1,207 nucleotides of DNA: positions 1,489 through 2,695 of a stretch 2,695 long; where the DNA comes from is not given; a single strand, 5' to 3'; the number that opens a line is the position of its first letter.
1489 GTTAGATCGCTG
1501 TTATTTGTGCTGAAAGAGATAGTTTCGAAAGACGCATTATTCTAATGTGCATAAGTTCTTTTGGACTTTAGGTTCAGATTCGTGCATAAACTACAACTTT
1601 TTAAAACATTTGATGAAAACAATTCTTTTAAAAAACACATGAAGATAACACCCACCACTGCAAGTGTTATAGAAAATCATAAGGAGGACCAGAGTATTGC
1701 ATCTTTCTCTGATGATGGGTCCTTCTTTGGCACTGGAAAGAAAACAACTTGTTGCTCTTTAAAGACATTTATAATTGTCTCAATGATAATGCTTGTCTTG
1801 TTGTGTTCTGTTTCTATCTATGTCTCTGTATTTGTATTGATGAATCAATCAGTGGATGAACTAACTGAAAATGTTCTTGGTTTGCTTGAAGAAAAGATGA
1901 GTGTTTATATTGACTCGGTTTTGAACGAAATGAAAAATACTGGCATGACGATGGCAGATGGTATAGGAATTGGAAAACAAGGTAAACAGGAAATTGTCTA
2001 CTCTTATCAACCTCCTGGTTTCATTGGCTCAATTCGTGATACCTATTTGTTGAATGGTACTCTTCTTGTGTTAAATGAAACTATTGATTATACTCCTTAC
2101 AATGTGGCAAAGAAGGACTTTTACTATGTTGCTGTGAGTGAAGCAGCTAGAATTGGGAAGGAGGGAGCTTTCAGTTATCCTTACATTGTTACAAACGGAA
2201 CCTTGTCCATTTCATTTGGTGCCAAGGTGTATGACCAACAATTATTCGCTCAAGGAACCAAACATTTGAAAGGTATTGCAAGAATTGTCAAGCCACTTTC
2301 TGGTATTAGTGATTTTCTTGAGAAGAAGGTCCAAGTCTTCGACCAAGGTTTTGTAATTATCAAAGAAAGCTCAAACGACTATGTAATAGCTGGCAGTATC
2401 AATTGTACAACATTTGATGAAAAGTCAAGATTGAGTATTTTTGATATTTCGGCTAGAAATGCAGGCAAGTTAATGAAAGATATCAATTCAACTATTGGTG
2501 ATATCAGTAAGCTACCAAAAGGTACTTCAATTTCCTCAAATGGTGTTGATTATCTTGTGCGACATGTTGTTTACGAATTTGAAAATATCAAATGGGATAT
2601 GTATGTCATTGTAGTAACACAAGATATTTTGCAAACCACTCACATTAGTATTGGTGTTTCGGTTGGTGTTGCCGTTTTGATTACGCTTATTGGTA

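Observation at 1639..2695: Largest gene in the window is missing from the ORF track: a 352-codon open frame running off the right edge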

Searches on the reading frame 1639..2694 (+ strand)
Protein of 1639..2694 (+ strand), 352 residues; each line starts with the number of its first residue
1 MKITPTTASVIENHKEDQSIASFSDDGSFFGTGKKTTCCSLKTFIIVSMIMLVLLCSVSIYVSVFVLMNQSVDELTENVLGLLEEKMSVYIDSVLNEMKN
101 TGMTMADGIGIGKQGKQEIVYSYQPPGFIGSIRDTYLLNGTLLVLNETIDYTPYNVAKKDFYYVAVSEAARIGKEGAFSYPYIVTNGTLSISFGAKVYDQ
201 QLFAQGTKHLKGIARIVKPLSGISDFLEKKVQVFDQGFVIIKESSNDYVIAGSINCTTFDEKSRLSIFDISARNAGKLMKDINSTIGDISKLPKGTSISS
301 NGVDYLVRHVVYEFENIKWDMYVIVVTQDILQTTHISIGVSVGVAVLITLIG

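Call 4: search_protein_families(library=pfam, proteins=[window:1639-2694:+], max_evalue=10)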
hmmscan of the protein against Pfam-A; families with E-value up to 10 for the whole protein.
window:1639-2694:+ (352 aa): 1 family
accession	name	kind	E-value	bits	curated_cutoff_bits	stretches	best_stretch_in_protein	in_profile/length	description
PF19388.4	DUF5963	-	0.26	11.9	23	1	45-82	1-38/83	Family of unknown function (DUF5963)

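Call 7: find_homologous_proteins(query=window:1639-2694:+, max_evalue=0.01)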
Query window:1639-2694:+ (352 aa): 3 proteins with E <= 0.01 among 2261 candidates.
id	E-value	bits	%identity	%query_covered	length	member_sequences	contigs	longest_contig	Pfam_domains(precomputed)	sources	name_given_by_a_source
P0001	2.3e-223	758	100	100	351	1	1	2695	-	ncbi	ncbi:predicted protein, partial [Naegleria gruberi]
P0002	9.4e-88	313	61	64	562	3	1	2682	-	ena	-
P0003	9.5e-57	211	45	65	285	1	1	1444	-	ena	-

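Call 8: search_solved_structures(query=window:1639-2694:+, max_evalue=10)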
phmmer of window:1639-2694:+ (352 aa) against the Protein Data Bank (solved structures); distinct sequences matched with E-value up to 10: 1.
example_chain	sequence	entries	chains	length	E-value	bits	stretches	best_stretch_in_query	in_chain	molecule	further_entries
2b4x_I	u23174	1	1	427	1.7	11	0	219-298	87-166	Antithrombin-III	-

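Call 10: search_protein_families(library=pfam, proteins=[P0002, P0003], max_evalue=1)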
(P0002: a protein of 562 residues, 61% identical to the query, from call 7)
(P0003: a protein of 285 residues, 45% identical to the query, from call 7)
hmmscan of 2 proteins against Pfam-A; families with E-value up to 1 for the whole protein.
P0002 (562 aa): 2 families
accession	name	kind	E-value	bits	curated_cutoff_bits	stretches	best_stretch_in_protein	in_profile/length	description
PF21269.3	TreT_GT1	-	0.026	14.7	27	1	484-540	81-136/144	Trehalose synthase, N-terminal domain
PF02732.21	ERCC4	-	0.16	12.3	24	1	32-100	20-83/140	ERCC4 domain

P0003 (285 aa): 0 families

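Call 11: find_encoding_contigs(protein=P0001, flank=10000)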
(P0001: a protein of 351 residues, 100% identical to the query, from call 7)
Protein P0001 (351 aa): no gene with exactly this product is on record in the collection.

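Call 12: find_encoding_contigs(protein=P0002, flank=10000)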
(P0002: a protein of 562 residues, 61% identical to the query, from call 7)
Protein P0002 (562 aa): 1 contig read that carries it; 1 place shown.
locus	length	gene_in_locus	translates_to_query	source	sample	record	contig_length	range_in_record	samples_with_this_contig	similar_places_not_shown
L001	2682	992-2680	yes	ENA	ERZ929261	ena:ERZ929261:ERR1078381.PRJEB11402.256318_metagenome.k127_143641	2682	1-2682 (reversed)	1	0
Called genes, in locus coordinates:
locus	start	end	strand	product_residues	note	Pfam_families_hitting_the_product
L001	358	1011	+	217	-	-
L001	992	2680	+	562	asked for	?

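Call 13: find_encoding_contigs(protein=P0003, flank=10000)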
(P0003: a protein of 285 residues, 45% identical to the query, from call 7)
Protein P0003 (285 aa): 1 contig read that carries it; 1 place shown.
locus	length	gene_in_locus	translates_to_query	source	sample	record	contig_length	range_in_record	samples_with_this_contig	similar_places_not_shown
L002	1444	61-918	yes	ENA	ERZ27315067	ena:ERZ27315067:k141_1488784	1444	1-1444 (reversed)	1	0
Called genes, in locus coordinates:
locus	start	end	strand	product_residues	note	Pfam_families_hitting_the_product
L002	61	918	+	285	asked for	-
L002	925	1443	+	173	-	?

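Call 17: find_homologous_proteins(query=P0002, max_evalue=0.01)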
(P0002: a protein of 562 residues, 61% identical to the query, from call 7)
Query P0002 (562 aa): 2 proteins with E <= 0.01 among 8000 candidates.
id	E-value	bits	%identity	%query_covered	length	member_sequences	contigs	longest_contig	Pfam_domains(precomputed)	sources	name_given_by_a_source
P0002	0.0e+0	1264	100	100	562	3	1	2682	-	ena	-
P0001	8.2e-87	310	61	40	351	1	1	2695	-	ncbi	ncbi:predicted protein, partial [Naegleria gruberi]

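Call 30: search_protein_representatives(alignment_id=A1)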
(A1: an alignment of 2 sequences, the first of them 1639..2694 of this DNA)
Query: 2 sequences, 679 profile positions. Proteins with E-value up to 0.001 (for the whole library): 159; up to 1e-10: 64; up to 1e-30: 51. The best 150 are listed.
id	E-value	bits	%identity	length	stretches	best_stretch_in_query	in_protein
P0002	0.0e+00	1280.2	-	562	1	122-679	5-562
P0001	3.0e-233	792.7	-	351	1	1-351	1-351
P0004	9.1e-155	533.3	-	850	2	111-649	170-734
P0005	7.1e-125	434.5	-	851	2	119-657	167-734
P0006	1.2e-115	404.0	-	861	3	120-466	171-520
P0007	7.2e-99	348.6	-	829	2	118-654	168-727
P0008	1.9e-82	294.3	-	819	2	139-630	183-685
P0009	1.0e-80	288.6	-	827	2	114-653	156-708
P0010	2.8e-76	273.9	-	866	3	120-450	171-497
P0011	4.0e-76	273.4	-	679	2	114-581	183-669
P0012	5.2e-76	273.0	-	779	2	139-656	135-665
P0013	4.5e-73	263.3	-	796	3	120-458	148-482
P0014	4.3e-72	260.1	-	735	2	145-656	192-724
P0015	2.7e-71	257.5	-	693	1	175-659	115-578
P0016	5.3e-70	253.2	-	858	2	144-654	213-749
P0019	1.0e-65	239.0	-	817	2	101-656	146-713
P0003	1.1e-64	235.6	-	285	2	111-243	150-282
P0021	9.9e-64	232.4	-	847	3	138-430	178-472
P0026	2.3e-57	211.4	-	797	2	120-632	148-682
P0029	4.6e-51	190.6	-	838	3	151-449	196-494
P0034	3.0e-46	174.7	-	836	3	187-448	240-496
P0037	7.9e-45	170.0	-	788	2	88-650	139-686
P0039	4.2e-43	164.3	-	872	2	155-653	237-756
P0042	1.5e-42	162.5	-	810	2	151-629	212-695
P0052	1.1e-29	119.9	-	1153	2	230-629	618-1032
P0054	2.3e-26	109.0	-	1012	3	153-440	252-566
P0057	5.9e-23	97.7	-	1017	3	236-433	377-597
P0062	1.5e-15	73.2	-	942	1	433-648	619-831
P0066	3.2e-10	55.6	-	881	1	332-626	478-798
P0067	3.5e-10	55.5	-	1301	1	331-631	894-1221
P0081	7.6e-07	44.4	-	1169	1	334-627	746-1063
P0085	1.4e-06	43.6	-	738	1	317-432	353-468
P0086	1.5e-06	43.4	-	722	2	301-425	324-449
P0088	1.8e-06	43.2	-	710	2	304-424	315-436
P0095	7.0e-06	41.3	-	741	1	320-626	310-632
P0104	2.1e-05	39.7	-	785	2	318-427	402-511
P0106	2.4e-05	39.5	-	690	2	318-432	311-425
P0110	3.6e-05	38.9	-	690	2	324-428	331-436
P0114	4.8e-05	38.5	-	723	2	317-425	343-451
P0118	7.1e-05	37.9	-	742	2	315-429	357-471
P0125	1.5e-04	36.8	-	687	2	329-432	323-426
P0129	2.1e-04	36.4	-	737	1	529-630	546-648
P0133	2.8e-04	36.0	-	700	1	298-425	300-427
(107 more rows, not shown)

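Call 31: search_protein_families(library=pfam, proteins=[P0004, P0005, P0006, P0007, P0008, P0009, P0010, P0012, P0016, P0019], max_evalue=0.01)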
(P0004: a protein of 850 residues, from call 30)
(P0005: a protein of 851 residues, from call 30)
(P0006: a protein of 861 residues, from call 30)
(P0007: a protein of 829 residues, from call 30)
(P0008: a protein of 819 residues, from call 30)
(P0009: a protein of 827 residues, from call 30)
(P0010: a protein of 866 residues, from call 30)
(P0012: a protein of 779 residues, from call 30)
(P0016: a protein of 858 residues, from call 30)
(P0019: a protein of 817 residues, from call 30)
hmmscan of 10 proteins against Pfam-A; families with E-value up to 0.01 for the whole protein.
P0004 (850 aa): 0 families

P0005 (851 aa): 0 families

P0006 (861 aa): 0 families

P0007 (829 aa): 0 families

P0008 (819 aa): 2 families
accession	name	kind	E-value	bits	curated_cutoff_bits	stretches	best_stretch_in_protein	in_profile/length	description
PF02743.24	dCache_1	-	0.0046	17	45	1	179-369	66-239/240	Cache domain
PF00211.25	Guanylate_cyc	-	0.0076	16.3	21.9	0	546-691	28-177/183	Adenylate and Guanylate cyclase catalytic domain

P0009 (827 aa): 1 family
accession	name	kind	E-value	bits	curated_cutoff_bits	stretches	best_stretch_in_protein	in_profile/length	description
PF02743.24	dCache_1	-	0.0012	18.9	45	1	234-360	129-235/240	Cache domain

P0010 (866 aa): 1 family
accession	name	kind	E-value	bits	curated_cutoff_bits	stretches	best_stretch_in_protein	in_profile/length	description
PF02743.24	dCache_1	-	0.0075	16.3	45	0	187-309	50-190/240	Cache domain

P0012 (779 aa): 1 family
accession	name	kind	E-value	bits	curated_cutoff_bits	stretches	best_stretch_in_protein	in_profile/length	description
PF02743.24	dCache_1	-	0.0031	17.5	45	1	163-315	103-235/240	Cache domain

P0016 (858 aa): 1 family
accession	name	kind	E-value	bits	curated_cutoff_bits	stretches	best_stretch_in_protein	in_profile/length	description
PF02743.24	dCache_1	-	0.0087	16.1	45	0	249-393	115-238/240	Cache domain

P0019 (817 aa): 0 families

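Call 33: search_protein_families(library=pfam, proteins=[P0052, P0054, P0057, P0062, P0066, P0067, P0081, P0095, P0129], max_evalue=0.01)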
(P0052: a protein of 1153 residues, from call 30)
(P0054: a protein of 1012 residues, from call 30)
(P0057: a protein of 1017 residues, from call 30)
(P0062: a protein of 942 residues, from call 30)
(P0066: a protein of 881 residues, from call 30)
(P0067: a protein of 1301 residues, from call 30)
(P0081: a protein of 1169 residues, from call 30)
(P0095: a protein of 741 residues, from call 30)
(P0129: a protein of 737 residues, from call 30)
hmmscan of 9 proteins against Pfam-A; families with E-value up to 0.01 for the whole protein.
P0052 (1153 aa): 6 families
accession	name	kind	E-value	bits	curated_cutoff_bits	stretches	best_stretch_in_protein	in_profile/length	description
PF12796.13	Ank_2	-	3.8e-31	107.9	27.3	4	99-167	23-90/90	Ankyrin repeats (3 copies)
PF00023.36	Ank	-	1.1e-23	82.4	21.1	4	137-167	2-32/33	Ankyrin repeat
PF13606.12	Ank_3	-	1e-17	62.6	22.3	0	201-226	2-26/30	Ankyrin repeat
PF13637.12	Ank_4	-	7.4e-17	61.5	22.7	2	108-145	1-38/50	Ankyrin repeats (many copies)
PF13857.12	Ank_5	-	2e-13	50.8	27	1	306-354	9-56/56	Ankyrin repeats (many copies)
PF02743.24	dCache_1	-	1.9e-06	28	45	1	554-712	95-237/240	Cache domain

P0054 (1012 aa): 0 families

P0057 (1017 aa): 0 families

P0062 (942 aa): 5 families
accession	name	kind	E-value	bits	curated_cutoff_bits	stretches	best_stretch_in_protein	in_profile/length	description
PF23106.1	EGF_Teneurin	-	2.4e-35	120.7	24.3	7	111-136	5-29/30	Teneurin-like EGF domain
PF07974.19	EGF_2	-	6.1e-35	119.7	22.1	4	185-214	3-32/32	EGF-like domain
PF25024.1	EGF_TEN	-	1.7e-22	80.6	65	1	2-260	12-226/234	Teneurin EGF domain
PF23301.1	EGF_PEAR1L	-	0.002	18.5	37.5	0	113-140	14-41/49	Platelet endothelial aggregation receptor 1-like, EGF domain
PF00211.25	Guanylate_cyc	-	0.0026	17.8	21.9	1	652-820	7-177/183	Adenylate and Guanylate cyclase catalytic domain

P0066 (881 aa): 7 families
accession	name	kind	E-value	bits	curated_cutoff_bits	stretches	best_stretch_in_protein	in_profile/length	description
PF12796.13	Ank_2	-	1.9e-12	48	27.3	1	13-105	2-81/90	Ankyrin repeats (3 copies)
PF13637.12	Ank_4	-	1.3e-08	35.3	22.7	1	38-69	18-49/50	Ankyrin repeats (many copies)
PF13606.12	Ank_3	-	1.6e-08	34.4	22.3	0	49-78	1-29/30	Ankyrin repeat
PF00023.36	Ank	-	5.9e-08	33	21.1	0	49-79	1-32/33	Ankyrin repeat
PF00211.25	Guanylate_cyc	-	1.2e-07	32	21.9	1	632-791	7-160/183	Adenylate and Guanylate cyclase catalytic domain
PF13857.12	Ank_5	-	0.00058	20.6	27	0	75-104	7-36/56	Ankyrin repeats (many copies)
PF13428.12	TPR_14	-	0.0072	17.4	23.5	0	828-857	6-35/44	Tetratricopeptide repeat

P0067 (1301 aa): 7 families
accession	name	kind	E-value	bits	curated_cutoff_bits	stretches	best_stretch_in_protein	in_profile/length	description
PF12796.13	Ank_2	-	4.7e-31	107.6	27.3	4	456-522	20-83/90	Ankyrin repeats (3 copies)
PF00023.36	Ank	-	1.8e-20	72.3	21.1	1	464-494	1-30/33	Ankyrin repeat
PF13637.12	Ank_4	-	5.1e-19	68.4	22.7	1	453-484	18-49/50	Ankyrin repeats (many copies)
PF13606.12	Ank_3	-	5.7e-18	63.3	22.3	0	464-493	1-29/30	Ankyrin repeat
PF13857.12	Ank_5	-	9.4e-09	35.9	27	0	458-506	9-56/56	Ankyrin repeats (many copies)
PF00211.25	Guanylate_cyc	-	5.9e-07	29.7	21.9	1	1050-1211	7-162/183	Adenylate and Guanylate cyclase catalytic domain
PF25167.1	DUF7829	-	0.00035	20.5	28.6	1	473-546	32-111/224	Domain of unknown function (DUF7829)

P0081 (1169 aa): 7 families
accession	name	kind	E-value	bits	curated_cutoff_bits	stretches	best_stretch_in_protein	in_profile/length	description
PF12796.13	Ank_2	-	1.2e-30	106.4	27.3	3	77-163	11-90/90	Ankyrin repeats (3 copies)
PF00023.36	Ank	-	3.7e-20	71.3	21.1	2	133-163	2-32/33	Ankyrin repeat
PF13637.12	Ank_4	-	4.3e-16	59.1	22.7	1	137-181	1-45/50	Ankyrin repeats (many copies)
PF13606.12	Ank_3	-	8.7e-15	53.6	22.3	0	201-226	2-27/30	Ankyrin repeat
PF13857.12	Ank_5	-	2.5e-09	37.7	27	1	186-236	1-51/56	Ankyrin repeats (many copies)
PF00211.25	Guanylate_cyc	-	1.6e-05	25.1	21.9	1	894-1063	6-168/183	Adenylate and Guanylate cyclase catalytic domain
PF22673.2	MCP-like_PDC_1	-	0.00072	20.4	27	1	544-617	29-105/113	Methyl-accepting chemotaxis protein-like, first PDC sensor domain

P0095 (741 aa): 1 family
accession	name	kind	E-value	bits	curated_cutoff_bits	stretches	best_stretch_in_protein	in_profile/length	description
PF00211.25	Guanylate_cyc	-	0.0027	17.7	21.9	0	547-603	83-139/183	Adenylate and Guanylate cyclase catalytic domain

P0129 (737 aa): 4 families
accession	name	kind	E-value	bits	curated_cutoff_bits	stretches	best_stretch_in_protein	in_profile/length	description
PF05226.16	CHASE2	-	1.4e-54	185.8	26.3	1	23-382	3-256/257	CHASE2 domain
PF00211.25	Guanylate_cyc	-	5.4e-25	88.5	21.9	1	478-658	7-180/183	Adenylate and Guanylate cyclase catalytic domain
PF13174.12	TPR_6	-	0.00016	22.5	26.3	1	677-704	6-33/33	Tetratricopeptide repeat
PF07719.23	TPR_2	-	0.0024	18.3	27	1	675-703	5-33/34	Tetratricopeptide repeat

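Call 35: list_cluster_members(proteins=[P0004, P0005, P0006, P0007, P0008, P0009, P0010, P0011, P0012, P0013])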
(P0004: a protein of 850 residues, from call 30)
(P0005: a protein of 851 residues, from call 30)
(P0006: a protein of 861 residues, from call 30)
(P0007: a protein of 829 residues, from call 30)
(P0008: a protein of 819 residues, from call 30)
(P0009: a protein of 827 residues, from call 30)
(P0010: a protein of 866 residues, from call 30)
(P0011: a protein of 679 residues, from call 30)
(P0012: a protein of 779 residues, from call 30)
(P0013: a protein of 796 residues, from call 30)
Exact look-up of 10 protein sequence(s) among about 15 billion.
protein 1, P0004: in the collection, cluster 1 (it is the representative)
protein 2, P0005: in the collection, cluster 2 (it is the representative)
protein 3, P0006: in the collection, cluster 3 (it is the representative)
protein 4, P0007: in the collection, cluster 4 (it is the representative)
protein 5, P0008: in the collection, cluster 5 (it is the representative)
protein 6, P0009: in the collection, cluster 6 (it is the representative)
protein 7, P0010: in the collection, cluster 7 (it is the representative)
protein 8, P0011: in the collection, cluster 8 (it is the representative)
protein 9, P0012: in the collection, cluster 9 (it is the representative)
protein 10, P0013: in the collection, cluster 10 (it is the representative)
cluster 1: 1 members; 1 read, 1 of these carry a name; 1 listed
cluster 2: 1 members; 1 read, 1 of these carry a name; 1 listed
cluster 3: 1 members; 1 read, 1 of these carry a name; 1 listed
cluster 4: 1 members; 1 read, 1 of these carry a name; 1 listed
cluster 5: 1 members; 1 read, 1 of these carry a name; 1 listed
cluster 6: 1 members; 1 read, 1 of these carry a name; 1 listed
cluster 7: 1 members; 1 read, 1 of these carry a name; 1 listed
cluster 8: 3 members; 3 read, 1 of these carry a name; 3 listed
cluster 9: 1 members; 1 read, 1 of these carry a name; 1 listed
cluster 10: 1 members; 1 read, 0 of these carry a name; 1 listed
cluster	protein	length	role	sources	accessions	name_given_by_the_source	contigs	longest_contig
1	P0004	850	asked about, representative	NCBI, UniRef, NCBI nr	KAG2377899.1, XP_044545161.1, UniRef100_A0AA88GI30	hypothetical protein C9374_008984 [Naegleria lovaniensis] | Guanylate cyclase domain-containing protein n=1 Tax=Naegleria lovaniensis TaxID=51637 ... | uncharacterized protein C9374_008984 [Naegleria lovaniensis]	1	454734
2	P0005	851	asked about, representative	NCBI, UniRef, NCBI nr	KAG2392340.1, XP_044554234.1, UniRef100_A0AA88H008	hypothetical protein C9374_012592 [Naegleria lovaniensis] | Guanylate cyclase domain-containing protein n=1 Tax=Naegleria lovaniensis TaxID=51637 ... | uncharacterized protein C9374_012592 [Naegleria lovaniensis]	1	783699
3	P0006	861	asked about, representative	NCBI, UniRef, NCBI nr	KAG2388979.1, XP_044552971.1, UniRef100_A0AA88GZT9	hypothetical protein C9374_014379 [Naegleria lovaniensis] | Guanylate cyclase domain-containing protein n=1 Tax=Naegleria lovaniensis TaxID=51637 ... | uncharacterized protein C9374_014379 [Naegleria lovaniensis]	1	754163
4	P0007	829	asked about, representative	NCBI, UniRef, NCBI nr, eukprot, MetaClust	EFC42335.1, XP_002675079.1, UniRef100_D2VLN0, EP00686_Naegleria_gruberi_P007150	predicted protein [Naegleria gruberi] | Predicted protein n=1 Tax=Naegleria gruberi TaxID=5762 RepID=D2VLN0_NAEGR | uncharacterized protein NAEGRDRAFT_50581 [Naegleria gruberi]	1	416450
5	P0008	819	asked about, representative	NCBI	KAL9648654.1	hypothetical protein ABK040_016284 [Willaertia magna]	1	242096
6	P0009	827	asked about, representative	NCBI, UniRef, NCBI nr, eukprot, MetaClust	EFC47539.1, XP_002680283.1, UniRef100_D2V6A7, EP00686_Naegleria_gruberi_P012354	predicted protein [Naegleria gruberi] | Predicted protein n=1 Tax=Naegleria gruberi TaxID=5762 RepID=D2V6A7_NAEGR | uncharacterized protein NAEGRDRAFT_64367 [Naegleria gruberi]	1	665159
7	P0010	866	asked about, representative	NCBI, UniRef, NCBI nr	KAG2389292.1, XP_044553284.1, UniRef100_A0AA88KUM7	hypothetical protein C9374_013852 [Naegleria lovaniensis] | Guanylate cyclase domain-containing protein n=1 Tax=Naegleria lovaniensis TaxID=51637 ... | uncharacterized protein C9374_013852 [Naegleria lovaniensis]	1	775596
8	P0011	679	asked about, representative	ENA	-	-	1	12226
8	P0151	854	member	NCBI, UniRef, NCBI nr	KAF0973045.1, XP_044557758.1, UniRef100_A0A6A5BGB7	hypothetical protein FDP41_008709 [Naegleria fowleri] | Guanylate cyclase domain-containing protein n=1 Tax=Naegleria fowleri TaxID=5763 ... | uncharacterized protein FDP41_008709 [Naegleria fowleri]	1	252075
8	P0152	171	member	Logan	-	-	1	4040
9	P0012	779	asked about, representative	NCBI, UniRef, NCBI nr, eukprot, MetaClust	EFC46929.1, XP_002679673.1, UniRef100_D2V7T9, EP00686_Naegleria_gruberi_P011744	predicted protein [Naegleria gruberi] | Predicted protein n=1 Tax=Naegleria gruberi TaxID=5762 RepID=D2V7T9_NAEGR | uncharacterized protein NAEGRDRAFT_64921 [Naegleria gruberi]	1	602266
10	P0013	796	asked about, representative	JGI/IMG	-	-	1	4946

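Call 37: search_solved_structures(query=A2, max_evalue=1, show_alignments=3)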
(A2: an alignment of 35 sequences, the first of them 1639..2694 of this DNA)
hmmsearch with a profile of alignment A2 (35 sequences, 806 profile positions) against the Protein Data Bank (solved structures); distinct sequences matched with E-value up to 1: 67 (the best 60 are shown).
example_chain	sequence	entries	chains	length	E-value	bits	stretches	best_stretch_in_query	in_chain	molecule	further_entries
4cm2_A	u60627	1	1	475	7.2e-11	44.4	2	525-651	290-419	ADENYLATE CYCLASE TYPE 10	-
4oya_A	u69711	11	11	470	8.1e-11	44.3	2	525-651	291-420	Adenylate cyclase type 10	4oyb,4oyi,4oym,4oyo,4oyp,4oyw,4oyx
4clf_A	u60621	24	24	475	8.4e-11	44.2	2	525-651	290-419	ADENYLATE CYCLASE TYPE 10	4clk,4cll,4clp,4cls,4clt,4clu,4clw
4cm0_A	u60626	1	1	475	8.6e-11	44.2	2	525-651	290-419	SOLUBLE ADENYLYL CYCLASE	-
6sir_A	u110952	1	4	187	5.4e-09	38.2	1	585-693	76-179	Nucleotide cyclase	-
6ao9_A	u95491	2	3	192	6.1e-09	38.1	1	585-698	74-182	Bacterio-rhodopsin/guanylyl cyclase 1 fusion protein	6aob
5oyh_A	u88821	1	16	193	8.5e-09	37.6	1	585-696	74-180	Nucleotide cyclase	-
6aoa_A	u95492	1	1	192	1.4e-08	36.9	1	585-698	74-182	Bacterio-rhodopsin/guanylyl cyclase 1 fusion protein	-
8buz_A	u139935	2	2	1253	9.9e-08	34.1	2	592-650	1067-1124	Adenylate cyclase type 8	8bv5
3r5g_A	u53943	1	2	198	2.1e-07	32.9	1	524-701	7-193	CyaB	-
5x4t_A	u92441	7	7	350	3e-07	32.4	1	533-672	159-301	Photoactivated adenylyl cyclase | Family 3 adenylate cyclase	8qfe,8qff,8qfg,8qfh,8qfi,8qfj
9f1z_A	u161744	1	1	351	3.1e-07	32.4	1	533-672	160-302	Family 3 adenylate cyclase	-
5x4u_A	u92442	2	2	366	3.4e-07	32.3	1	533-672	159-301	Photoactivated adenylyl cyclase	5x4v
4yus_A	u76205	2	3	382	3.7e-07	32.2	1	533-672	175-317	Family 3 adenylate cyclase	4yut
9f1w_A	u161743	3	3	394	4e-07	32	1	533-672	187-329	Family 3 adenylate cyclase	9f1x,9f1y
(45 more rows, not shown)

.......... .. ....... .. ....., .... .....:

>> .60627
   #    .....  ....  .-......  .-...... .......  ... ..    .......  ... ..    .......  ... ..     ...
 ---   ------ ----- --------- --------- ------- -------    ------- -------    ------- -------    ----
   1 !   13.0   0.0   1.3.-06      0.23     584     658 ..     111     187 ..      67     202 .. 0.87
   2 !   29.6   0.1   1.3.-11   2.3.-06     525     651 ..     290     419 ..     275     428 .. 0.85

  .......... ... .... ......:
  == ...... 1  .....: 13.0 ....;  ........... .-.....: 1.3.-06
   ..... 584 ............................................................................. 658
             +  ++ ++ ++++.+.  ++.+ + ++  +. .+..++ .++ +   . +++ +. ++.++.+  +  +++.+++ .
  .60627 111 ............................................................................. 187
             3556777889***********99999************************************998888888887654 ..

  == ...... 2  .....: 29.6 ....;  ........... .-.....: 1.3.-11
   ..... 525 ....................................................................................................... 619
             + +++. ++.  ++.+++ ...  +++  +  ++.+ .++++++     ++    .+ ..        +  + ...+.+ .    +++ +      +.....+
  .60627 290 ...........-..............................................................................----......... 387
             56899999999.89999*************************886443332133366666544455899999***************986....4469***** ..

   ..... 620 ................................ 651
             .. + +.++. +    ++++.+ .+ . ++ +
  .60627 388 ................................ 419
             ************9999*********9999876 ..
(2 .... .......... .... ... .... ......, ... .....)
